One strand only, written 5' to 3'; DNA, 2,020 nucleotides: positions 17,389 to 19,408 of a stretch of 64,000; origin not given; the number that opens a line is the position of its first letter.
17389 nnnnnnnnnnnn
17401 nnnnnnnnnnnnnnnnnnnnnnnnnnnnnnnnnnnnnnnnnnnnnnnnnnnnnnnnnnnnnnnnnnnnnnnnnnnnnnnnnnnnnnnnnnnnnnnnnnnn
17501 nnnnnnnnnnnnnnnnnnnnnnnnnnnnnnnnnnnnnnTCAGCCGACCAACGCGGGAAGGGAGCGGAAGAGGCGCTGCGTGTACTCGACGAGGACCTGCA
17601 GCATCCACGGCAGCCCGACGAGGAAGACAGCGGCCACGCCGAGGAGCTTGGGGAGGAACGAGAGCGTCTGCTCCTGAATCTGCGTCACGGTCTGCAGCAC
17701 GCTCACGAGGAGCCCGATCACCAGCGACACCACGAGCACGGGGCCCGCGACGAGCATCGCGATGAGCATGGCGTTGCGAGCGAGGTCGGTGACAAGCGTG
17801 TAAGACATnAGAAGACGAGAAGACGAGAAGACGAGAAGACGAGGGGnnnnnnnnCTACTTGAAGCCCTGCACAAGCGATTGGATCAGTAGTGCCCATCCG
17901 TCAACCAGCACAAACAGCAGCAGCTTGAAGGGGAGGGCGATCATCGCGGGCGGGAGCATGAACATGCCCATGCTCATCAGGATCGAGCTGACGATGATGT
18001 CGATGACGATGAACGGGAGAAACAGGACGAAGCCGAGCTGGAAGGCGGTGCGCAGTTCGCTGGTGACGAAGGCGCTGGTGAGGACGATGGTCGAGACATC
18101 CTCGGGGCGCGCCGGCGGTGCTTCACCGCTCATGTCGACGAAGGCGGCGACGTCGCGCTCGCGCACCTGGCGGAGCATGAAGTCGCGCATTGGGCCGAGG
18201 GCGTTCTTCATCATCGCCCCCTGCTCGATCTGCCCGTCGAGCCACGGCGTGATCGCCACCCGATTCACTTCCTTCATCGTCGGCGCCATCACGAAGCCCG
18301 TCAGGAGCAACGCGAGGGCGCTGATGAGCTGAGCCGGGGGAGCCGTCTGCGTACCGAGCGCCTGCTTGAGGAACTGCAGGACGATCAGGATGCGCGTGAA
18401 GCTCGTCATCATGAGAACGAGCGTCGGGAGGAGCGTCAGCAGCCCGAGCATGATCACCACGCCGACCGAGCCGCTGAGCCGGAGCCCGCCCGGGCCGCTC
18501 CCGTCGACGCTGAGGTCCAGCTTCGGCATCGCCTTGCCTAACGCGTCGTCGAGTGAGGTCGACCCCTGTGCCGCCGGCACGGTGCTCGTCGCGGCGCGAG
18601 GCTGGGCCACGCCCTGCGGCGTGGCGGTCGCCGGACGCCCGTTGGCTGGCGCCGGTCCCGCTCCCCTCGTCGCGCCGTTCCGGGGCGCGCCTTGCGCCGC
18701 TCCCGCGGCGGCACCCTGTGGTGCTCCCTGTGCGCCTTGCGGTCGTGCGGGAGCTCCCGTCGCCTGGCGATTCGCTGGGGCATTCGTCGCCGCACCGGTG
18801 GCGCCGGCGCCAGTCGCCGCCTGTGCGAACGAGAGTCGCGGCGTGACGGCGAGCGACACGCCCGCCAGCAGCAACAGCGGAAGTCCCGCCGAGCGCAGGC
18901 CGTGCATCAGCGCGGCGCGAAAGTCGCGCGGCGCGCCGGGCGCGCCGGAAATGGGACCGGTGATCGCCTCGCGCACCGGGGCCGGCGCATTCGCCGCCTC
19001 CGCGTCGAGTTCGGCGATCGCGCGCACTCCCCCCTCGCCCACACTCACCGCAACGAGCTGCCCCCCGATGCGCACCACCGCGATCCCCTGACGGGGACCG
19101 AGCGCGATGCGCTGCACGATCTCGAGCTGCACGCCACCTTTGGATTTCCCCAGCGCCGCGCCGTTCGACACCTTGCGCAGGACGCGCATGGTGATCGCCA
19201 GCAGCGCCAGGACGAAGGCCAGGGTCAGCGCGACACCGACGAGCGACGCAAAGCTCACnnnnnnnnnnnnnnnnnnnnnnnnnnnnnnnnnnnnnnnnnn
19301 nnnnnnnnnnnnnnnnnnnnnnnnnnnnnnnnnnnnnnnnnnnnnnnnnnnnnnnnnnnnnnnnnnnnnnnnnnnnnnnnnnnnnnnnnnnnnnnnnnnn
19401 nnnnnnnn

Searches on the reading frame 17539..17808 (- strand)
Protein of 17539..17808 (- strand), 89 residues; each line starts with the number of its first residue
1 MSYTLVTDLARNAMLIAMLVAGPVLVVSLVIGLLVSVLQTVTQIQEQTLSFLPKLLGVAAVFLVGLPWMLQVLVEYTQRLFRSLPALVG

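Call 9: search_protein_families(library=pfam, proteins=[window:17539-17808:-])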
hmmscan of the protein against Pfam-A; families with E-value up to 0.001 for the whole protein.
window:17539-17808:- (89 aa): 2 families
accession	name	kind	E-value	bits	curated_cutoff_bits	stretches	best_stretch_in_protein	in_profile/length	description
PF01313.24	Bac_export_3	-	2.9e-28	98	25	1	6-78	2-74/74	Bacterial export proteins, family 3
PF05552.17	MS_channel_1st_1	-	0.00031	21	22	1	41-66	3-28/50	Mechanosensitive ion channel, conserved TM helix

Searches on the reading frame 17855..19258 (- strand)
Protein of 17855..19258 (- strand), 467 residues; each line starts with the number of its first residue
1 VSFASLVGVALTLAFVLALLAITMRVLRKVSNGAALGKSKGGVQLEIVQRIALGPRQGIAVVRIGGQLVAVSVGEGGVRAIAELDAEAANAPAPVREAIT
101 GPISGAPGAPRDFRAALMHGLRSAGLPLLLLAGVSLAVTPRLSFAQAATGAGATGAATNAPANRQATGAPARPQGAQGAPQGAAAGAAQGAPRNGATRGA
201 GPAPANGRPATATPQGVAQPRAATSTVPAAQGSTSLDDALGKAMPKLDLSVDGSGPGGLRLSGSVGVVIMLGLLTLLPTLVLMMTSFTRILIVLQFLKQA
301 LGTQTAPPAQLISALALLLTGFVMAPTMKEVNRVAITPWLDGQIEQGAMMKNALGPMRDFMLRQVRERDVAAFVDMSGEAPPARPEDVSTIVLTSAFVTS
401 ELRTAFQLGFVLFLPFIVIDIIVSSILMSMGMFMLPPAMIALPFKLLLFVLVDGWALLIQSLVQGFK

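Call 9: search_protein_families(library=pfam, proteins=[window:17855-19258:-])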
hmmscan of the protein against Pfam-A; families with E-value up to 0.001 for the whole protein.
window:17855-19258:- (467 aa): 2 families
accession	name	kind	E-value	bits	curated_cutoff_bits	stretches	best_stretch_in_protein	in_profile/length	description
PF00813.25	FliP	-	7e-74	248.3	26.9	1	270-462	1-191/191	FliP family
PF04347.18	FliO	-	3.7e-11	43.4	22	1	27-98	3-75/91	Flagellar biosynthesis protein, FliO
